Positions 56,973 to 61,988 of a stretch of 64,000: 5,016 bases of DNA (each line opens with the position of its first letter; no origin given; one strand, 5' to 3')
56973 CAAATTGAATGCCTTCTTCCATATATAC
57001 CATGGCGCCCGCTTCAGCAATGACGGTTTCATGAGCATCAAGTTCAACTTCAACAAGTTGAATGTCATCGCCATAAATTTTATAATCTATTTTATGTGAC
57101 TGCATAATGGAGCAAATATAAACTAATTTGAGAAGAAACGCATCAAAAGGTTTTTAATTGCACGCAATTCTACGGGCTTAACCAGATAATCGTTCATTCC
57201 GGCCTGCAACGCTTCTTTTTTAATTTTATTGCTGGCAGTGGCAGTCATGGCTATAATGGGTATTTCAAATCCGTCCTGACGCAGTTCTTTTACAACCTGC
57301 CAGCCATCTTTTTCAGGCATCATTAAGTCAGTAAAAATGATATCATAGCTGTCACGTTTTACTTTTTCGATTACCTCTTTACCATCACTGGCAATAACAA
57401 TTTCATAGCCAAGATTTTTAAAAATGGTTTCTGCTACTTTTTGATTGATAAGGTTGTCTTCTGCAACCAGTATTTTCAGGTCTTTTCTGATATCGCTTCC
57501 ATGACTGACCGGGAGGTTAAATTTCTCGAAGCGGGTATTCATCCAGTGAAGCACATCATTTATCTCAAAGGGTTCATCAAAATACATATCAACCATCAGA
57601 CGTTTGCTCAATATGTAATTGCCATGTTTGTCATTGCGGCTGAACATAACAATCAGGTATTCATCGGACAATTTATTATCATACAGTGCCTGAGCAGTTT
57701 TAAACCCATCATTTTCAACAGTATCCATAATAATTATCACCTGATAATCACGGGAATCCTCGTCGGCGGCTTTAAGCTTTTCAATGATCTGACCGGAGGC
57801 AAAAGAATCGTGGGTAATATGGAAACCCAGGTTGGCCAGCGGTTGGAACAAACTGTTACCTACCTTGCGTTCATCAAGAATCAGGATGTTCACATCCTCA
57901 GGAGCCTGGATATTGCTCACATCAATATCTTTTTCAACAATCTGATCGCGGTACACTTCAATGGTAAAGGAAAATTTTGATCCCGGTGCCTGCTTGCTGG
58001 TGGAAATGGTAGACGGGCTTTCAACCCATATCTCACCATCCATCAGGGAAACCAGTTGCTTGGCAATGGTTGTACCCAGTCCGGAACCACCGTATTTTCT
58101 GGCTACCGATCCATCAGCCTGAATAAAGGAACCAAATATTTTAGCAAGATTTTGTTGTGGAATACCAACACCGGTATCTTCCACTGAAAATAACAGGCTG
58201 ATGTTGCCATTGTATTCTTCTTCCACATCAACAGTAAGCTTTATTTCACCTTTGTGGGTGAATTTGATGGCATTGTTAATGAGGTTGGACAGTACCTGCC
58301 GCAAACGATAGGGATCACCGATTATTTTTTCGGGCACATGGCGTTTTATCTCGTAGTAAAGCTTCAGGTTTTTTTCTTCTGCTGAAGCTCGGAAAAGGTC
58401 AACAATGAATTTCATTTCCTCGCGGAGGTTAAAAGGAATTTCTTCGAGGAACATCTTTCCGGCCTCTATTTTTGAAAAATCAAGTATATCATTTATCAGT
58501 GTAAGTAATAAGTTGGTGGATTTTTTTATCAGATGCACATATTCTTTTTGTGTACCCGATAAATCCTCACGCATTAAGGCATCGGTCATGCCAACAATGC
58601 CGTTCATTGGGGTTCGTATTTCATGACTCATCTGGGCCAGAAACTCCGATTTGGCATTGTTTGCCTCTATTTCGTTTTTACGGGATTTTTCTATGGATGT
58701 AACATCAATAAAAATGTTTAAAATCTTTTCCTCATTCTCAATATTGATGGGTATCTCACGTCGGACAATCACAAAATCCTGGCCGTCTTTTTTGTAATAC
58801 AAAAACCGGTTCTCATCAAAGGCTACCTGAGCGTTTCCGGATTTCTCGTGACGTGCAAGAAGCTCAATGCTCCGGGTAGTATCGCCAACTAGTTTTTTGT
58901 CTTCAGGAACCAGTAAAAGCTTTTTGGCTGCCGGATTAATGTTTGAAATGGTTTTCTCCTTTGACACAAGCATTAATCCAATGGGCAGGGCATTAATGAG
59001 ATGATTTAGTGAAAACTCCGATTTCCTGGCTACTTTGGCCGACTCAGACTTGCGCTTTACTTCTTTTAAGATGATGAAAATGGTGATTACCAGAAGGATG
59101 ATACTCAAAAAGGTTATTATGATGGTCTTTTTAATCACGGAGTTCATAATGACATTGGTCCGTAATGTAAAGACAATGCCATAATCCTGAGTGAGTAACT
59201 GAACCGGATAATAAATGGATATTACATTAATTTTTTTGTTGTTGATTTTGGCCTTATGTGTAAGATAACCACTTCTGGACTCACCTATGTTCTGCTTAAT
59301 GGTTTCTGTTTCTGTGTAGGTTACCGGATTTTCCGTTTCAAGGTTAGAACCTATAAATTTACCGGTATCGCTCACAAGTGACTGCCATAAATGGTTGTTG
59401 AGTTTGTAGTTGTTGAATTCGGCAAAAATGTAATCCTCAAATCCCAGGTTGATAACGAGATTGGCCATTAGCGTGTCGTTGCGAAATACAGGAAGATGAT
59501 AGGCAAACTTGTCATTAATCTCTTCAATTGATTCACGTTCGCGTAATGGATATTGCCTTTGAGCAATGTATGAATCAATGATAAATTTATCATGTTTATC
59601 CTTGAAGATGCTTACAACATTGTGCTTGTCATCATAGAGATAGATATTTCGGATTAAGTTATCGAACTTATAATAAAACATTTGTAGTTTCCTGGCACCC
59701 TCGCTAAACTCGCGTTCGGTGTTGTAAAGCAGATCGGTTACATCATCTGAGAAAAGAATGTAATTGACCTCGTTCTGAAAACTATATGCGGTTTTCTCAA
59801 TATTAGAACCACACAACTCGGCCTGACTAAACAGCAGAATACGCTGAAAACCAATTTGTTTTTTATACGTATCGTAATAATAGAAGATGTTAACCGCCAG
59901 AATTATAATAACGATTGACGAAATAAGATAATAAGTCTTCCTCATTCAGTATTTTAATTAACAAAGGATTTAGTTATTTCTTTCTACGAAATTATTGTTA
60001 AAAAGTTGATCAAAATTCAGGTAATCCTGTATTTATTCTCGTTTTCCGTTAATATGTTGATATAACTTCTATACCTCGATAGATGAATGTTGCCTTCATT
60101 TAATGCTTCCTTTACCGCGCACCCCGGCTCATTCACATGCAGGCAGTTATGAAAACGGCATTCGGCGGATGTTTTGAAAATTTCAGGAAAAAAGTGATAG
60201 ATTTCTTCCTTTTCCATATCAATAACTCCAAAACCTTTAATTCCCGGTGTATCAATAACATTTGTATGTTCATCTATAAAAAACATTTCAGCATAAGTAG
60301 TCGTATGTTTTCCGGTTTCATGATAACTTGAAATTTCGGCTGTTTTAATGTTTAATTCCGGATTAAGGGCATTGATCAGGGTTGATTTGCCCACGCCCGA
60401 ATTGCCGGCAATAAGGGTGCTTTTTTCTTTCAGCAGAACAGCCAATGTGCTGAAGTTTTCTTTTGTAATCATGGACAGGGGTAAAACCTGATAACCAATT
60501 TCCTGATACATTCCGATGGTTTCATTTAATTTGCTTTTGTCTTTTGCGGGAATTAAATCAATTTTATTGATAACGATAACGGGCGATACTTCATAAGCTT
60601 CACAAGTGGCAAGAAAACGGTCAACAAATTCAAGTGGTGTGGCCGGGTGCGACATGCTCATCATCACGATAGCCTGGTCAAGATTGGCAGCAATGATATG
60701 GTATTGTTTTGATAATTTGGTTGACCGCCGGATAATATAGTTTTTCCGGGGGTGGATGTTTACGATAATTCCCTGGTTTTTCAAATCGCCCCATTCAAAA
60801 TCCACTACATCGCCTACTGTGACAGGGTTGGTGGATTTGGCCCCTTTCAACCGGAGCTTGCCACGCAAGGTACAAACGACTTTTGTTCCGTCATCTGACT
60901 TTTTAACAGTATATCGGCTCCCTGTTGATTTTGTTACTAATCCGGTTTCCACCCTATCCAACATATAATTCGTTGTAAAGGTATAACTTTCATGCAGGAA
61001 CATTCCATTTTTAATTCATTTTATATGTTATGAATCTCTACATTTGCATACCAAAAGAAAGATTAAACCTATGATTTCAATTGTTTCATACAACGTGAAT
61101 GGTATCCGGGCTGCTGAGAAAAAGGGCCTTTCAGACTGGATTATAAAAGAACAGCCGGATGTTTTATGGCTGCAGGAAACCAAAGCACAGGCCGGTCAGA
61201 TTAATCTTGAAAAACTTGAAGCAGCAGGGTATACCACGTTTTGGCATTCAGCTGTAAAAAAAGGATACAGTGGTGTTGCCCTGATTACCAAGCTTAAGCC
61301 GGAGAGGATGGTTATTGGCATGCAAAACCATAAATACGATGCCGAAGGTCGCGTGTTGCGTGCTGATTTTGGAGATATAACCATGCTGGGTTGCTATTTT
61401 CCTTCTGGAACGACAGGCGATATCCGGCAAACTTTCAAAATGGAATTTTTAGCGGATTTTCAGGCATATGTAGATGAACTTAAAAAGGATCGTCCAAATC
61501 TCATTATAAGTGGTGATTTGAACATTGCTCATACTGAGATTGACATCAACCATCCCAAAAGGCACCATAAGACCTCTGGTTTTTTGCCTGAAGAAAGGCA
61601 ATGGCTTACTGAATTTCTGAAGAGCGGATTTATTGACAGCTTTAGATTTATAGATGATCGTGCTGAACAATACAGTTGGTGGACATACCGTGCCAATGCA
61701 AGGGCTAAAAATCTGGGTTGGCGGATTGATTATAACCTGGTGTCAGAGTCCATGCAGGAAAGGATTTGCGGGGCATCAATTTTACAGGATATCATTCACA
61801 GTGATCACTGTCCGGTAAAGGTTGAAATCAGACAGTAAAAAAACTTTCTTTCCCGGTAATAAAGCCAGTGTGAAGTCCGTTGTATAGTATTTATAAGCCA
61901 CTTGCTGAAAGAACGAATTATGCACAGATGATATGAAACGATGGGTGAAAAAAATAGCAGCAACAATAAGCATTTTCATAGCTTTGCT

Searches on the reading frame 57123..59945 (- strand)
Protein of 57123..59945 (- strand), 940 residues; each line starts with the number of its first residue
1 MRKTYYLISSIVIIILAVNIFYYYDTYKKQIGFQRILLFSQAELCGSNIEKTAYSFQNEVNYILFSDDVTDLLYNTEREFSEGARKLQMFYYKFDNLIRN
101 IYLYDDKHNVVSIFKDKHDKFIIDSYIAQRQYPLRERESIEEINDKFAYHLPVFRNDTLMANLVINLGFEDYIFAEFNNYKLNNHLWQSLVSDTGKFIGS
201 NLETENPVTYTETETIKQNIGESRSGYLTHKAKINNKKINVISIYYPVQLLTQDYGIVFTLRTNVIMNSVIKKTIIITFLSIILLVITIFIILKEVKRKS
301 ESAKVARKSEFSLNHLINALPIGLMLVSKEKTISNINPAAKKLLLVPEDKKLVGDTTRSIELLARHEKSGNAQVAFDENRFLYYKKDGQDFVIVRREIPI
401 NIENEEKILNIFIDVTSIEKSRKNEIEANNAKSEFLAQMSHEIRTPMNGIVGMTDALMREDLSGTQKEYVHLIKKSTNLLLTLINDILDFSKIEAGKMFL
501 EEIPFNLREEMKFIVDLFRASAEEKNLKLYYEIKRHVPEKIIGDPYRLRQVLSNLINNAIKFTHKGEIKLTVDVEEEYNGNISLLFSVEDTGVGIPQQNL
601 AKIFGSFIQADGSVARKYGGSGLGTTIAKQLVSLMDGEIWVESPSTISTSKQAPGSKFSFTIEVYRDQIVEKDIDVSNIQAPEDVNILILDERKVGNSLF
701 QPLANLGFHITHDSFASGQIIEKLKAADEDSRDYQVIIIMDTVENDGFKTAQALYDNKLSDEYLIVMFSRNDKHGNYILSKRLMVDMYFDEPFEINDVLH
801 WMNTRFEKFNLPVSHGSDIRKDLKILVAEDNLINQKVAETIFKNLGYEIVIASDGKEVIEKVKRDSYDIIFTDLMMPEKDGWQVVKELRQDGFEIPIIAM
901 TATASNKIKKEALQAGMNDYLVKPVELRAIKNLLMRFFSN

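Call 46: search_protein_families(library=pfam, proteins=[window:57123-59945:-], max_evalue=0.00001)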
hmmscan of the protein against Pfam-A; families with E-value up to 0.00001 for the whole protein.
window:57123-59945:- (940 aa): 3 families
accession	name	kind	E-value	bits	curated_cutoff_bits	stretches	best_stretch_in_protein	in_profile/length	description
PF00072.30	Response_reg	-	1.3e-27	96.6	30.2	1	825-932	1-108/111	Response regulator receiver domain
PF02518.31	HATPase_c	-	1.8e-26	93.2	26.4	1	543-664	1-109/111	Histidine kinase-, DNA gyrase B-, and HSP90-like ATPase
PF00512.31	HisKA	-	6.4e-22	77.8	26.9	1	431-496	1-66/66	His Kinase A (phospho-acceptor) domain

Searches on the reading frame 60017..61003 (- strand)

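Call 46: search_protein_families(library=pfam, proteins=[window:60017-61003:-], max_evalue=0.00001)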
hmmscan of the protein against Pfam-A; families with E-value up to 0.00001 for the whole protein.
window:60017-61003:- (328 aa): 4 families
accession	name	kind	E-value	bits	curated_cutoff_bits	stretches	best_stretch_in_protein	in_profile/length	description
PF03193.22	RsgA_GTPase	-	1.9e-54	184.5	30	1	83-260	1-173/174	RsgA GTPase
PF16745.11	RsgA_N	-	4.6e-10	39.5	27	1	20-80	1-54/54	RsgA N-terminal domain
PF01926.29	MMR_HSR1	-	5.7e-09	36.5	21.9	1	197-262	3-58/113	50S ribosome-binding GTPase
PF00009.33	GTP_EFTU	-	9.7e-06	25.7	26.5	0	105-187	90-178/188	Elongation factor Tu GTP binding domain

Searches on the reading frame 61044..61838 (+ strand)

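Call 46: search_protein_families(library=pfam, proteins=[window:61044-61838:+], max_evalue=0.00001)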
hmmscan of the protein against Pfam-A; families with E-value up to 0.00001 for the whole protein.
window:61044-61838:+ (264 aa): 1 family
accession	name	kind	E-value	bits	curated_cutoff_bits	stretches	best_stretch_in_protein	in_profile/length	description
PF03372.29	Exo_endo_phos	-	4.7e-27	95.6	24.5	1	14-237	1-206/225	Endonuclease/Exonuclease/phosphatase family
